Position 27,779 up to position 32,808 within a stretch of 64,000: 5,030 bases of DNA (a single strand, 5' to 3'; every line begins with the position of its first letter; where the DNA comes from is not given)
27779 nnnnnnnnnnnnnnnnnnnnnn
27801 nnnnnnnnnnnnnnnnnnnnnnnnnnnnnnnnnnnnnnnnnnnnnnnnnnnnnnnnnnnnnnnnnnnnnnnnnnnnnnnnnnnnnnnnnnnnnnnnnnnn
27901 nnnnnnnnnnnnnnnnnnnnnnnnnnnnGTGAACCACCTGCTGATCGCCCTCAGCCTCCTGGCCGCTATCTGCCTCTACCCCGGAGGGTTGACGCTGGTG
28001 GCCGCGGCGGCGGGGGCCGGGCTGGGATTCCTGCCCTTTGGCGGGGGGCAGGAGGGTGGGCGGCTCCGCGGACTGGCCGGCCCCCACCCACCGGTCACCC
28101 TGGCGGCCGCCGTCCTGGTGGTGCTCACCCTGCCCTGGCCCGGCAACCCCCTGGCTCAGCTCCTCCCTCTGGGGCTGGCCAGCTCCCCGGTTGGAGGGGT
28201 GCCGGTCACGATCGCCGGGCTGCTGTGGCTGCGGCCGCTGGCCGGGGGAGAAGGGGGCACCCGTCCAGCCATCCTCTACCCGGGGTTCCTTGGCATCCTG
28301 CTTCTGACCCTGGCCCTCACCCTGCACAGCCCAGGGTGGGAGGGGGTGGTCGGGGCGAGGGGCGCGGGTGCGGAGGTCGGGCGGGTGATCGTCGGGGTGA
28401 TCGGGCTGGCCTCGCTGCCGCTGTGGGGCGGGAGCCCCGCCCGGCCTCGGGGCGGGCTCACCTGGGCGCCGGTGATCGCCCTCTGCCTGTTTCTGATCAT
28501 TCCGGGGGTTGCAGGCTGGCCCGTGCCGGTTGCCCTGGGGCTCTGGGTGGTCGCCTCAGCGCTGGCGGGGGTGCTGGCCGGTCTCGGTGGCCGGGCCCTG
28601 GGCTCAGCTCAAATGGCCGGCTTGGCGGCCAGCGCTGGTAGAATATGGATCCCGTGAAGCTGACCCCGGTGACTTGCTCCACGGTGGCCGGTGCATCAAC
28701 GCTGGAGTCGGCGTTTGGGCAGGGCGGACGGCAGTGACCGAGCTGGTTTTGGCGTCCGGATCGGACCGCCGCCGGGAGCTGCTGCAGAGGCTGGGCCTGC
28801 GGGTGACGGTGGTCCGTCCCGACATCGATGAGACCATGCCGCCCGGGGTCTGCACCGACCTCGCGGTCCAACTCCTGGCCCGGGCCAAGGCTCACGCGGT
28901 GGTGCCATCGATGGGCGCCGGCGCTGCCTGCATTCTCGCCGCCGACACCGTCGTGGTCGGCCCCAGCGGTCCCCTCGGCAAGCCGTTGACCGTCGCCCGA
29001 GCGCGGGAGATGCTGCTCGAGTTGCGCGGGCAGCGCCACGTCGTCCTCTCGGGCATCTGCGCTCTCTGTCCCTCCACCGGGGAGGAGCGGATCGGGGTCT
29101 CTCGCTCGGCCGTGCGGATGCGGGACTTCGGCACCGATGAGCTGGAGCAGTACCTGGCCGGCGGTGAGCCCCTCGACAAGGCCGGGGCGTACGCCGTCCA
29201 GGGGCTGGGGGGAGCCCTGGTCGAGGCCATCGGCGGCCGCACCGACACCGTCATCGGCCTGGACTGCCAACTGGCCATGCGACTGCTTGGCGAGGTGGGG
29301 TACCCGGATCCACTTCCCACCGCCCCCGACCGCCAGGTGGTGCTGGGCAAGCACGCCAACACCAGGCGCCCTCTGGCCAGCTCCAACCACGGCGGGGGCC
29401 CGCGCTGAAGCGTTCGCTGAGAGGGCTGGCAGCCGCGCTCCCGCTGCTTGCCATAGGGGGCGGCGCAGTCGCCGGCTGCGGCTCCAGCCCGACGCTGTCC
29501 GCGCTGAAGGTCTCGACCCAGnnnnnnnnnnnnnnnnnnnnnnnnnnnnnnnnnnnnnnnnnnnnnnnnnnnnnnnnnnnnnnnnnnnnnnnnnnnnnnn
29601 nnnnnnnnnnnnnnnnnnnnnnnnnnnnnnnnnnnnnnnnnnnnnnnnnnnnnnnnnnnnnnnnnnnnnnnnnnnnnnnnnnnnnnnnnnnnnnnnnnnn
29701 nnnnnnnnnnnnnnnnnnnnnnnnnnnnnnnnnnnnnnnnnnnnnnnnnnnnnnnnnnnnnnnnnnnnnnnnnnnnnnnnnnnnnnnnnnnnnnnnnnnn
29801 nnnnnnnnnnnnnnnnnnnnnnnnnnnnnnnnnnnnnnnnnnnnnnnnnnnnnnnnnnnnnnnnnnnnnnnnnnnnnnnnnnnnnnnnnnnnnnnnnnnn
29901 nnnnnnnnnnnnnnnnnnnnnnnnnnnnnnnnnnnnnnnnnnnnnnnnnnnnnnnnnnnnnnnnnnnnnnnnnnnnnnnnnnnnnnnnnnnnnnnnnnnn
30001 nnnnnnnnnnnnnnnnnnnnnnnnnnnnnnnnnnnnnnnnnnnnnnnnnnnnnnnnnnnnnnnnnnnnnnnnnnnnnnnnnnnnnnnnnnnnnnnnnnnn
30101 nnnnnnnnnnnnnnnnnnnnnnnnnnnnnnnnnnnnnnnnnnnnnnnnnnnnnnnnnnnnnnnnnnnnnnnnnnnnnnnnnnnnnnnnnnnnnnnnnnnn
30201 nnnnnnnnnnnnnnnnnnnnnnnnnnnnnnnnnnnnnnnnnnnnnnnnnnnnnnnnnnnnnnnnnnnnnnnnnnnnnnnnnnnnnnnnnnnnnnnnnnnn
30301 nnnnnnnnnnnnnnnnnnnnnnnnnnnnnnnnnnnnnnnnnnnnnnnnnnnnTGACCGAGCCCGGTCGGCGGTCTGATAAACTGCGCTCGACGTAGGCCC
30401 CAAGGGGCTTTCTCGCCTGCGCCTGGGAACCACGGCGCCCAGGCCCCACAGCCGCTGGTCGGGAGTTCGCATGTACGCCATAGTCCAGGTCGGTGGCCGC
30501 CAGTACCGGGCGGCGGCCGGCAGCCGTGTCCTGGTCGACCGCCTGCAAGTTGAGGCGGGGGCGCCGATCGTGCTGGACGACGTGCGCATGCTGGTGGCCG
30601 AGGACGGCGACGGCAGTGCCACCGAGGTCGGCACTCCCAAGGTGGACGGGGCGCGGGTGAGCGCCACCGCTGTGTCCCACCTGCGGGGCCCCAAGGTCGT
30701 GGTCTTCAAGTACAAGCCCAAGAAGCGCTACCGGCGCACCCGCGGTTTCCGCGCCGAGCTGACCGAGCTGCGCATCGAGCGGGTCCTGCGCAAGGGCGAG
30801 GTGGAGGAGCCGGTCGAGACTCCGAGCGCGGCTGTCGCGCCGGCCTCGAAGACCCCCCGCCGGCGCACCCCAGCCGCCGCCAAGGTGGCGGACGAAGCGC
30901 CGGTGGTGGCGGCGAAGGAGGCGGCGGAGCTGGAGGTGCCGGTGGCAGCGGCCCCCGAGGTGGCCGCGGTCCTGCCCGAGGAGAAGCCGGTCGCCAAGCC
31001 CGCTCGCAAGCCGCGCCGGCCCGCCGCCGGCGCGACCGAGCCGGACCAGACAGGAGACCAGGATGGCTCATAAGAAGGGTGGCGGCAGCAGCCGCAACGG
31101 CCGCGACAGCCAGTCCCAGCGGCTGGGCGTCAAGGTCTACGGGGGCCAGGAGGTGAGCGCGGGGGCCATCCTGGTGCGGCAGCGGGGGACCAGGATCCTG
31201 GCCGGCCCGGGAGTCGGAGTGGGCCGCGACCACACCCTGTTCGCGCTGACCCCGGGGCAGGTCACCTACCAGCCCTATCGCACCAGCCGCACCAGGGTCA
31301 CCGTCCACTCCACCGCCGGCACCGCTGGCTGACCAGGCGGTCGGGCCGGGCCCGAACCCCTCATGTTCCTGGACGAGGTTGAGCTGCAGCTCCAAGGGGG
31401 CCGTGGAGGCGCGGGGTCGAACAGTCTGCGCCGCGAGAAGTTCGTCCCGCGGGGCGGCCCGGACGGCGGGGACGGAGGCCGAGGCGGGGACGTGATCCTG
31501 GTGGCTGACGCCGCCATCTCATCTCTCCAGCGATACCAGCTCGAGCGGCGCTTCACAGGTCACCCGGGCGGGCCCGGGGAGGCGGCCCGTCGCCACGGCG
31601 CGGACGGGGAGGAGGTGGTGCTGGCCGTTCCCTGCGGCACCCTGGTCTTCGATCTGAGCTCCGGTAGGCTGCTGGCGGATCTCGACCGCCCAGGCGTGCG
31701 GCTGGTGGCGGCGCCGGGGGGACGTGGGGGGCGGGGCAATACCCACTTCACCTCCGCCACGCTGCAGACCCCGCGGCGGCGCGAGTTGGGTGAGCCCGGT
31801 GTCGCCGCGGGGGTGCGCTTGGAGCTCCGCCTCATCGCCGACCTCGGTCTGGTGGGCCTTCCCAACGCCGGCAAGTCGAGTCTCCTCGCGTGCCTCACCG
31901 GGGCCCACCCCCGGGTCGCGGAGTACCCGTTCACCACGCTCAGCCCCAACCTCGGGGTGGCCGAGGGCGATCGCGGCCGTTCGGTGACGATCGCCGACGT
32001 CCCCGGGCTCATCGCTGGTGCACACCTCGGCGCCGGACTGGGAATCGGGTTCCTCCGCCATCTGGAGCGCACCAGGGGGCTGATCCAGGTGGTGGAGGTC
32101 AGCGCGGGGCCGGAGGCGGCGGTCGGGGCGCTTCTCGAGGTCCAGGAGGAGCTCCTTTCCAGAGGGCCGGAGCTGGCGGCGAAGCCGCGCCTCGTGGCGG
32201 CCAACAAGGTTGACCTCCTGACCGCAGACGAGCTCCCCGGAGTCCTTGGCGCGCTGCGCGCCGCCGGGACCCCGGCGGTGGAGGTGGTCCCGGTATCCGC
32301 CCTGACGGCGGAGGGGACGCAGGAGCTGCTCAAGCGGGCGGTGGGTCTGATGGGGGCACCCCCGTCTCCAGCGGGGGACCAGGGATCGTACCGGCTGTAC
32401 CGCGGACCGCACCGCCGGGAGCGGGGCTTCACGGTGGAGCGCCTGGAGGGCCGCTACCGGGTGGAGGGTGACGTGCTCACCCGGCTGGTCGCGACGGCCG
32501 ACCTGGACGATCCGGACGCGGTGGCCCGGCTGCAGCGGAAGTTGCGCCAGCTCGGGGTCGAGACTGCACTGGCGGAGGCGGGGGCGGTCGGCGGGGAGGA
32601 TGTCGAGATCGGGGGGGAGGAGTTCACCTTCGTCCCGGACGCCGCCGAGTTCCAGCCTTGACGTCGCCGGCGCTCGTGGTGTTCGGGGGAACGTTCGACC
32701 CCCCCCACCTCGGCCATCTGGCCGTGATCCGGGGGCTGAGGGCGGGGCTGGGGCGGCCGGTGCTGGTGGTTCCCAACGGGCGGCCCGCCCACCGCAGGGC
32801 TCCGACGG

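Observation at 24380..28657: Four overlapping membrane-protein genes immediately after valS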

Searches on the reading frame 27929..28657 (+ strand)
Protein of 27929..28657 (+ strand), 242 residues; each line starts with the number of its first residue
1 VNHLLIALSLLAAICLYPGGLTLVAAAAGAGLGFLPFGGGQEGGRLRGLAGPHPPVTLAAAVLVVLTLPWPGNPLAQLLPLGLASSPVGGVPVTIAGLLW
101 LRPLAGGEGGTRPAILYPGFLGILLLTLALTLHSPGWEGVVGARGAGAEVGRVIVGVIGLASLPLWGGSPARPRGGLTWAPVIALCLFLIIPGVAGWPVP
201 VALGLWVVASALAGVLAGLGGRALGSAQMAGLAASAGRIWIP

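Call 6: search_protein_families(library=pfam, proteins=[window:27929-28654:+], max_evalue=10)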
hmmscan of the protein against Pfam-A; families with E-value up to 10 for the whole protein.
window:27929-28654:+ (242 aa): 0 families

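Call 7: search_protein_families(library=ncbifam, proteins=[window:27929-28654:+], max_evalue=10)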
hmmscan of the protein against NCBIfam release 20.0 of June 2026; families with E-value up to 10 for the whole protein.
window:27929-28654:+ (242 aa): 0 families

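Call 47: search_solved_structures(query=A4, max_evalue=10, show_alignments=2)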
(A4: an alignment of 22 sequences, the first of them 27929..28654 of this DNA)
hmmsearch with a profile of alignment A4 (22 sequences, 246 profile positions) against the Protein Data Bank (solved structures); distinct sequences matched with E-value up to 10: 0.

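Call 57: search_protein_families(library=pfam, alignment_id=A4, max_evalue=10)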
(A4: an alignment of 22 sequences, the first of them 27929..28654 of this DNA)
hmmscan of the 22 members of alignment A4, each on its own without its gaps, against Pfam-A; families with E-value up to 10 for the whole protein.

A. member 1, window:27929-28654:+ (242 aa): 0 families

B. families by the number of members that match (of 22 scanned): 2 families
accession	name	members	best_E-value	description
PF20629.2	GD_AH_C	1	0.32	D-galactarate/Altronate dehydratase, C-terminal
PF11511.13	RhodobacterPufX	1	5.3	Intrinsic membrane protein PufX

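Call 80: find_encoding_contigs(protein=window:27929-28657:+, flank=6000, max_places=3)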
Protein window:27929-28657:+ (242 aa): no gene with exactly this product is on record in the collection.

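Call 81: find_encoding_contigs(protein=window:27929-28654:+, flank=6000, max_places=3)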
Protein seq(242 aa) (242 aa): no gene with exactly this product is on record in the collection.

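Call 85: search_protein_families(library=padloc, proteins=[window:27929-28654:+], max_evalue=1)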
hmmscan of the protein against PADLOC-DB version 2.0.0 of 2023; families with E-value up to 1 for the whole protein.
window:27929-28654:+ (242 aa): 0 families

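Call 88: search_protein_families(library=ncbifam, alignment_id=A4, max_evalue=10)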
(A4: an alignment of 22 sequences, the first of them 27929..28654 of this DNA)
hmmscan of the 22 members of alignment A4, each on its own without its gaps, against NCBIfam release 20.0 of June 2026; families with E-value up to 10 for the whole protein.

A. member 1, window:27929-28654:+ (242 aa): 0 families

B. families by the number of members that match (of 22 scanned): 1 family
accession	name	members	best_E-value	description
NF010791.0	PRK14195.1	2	0.00023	fluoride efflux transporter CrcB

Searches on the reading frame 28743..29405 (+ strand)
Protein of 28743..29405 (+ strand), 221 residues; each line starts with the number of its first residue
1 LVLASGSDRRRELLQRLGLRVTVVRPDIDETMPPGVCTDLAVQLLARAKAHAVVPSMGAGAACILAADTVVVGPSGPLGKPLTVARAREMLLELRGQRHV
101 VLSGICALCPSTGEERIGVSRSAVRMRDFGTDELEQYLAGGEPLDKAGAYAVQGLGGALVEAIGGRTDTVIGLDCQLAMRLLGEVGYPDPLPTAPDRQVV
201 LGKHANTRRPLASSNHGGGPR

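Call 9: search_protein_families(library=pfam, proteins=[window:28743-29405:+], max_evalue=0.001)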
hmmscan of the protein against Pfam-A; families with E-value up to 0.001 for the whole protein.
window:28743-29405:+ (221 aa): 1 family
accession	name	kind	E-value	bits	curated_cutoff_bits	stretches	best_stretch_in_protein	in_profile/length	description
PF02545.19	Maf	-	7.5e-49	166.4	27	1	1-184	2-186/187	Maf-like protein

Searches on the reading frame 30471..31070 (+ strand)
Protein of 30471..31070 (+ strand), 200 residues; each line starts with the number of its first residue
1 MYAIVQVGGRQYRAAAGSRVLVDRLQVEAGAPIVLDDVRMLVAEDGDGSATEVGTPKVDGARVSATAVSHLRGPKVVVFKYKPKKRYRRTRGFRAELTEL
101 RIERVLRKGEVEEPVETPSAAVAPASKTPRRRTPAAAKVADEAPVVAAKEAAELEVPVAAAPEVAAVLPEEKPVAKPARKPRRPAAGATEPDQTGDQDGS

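Call 9: search_protein_families(library=pfam, proteins=[window:30471-31070:+], max_evalue=0.001)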
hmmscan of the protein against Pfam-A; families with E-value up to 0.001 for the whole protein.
window:30471-31070:+ (200 aa): 1 family
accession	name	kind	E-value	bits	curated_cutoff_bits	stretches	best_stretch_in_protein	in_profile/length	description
PF00829.26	Ribosomal_L21p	-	4.5e-30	104.3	27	1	1-104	1-98/99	Ribosomal prokaryotic L21 protein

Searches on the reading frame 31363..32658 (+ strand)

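Call 9: search_protein_families(library=pfam, proteins=[window:31363-32658:+], max_evalue=0.001)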
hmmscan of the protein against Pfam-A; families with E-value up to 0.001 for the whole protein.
window:31363-32658:+ (432 aa): 5 families
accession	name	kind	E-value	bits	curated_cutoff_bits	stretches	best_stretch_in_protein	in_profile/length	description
PF01018.28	GTP1_OBG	-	3.4e-50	170.1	27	1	4-157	2-155/155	GTP1/OBG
PF01926.29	MMR_HSR1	-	6.8e-20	71.7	21.9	1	161-282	2-113/113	50S ribosome-binding GTPase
PF09269.16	DUF1967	-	3.4e-17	62.7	27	1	356-423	1-70/70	Domain of unknown function (DUF1967)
PF02421.24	FeoB_N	-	1e-09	38.5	27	1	162-216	4-57/156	Ferrous iron transport protein B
PF00009.33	GTP_EFTU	-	0.00037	20.6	26.5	0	239-327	95-183/188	Elongation factor Tu GTP binding domain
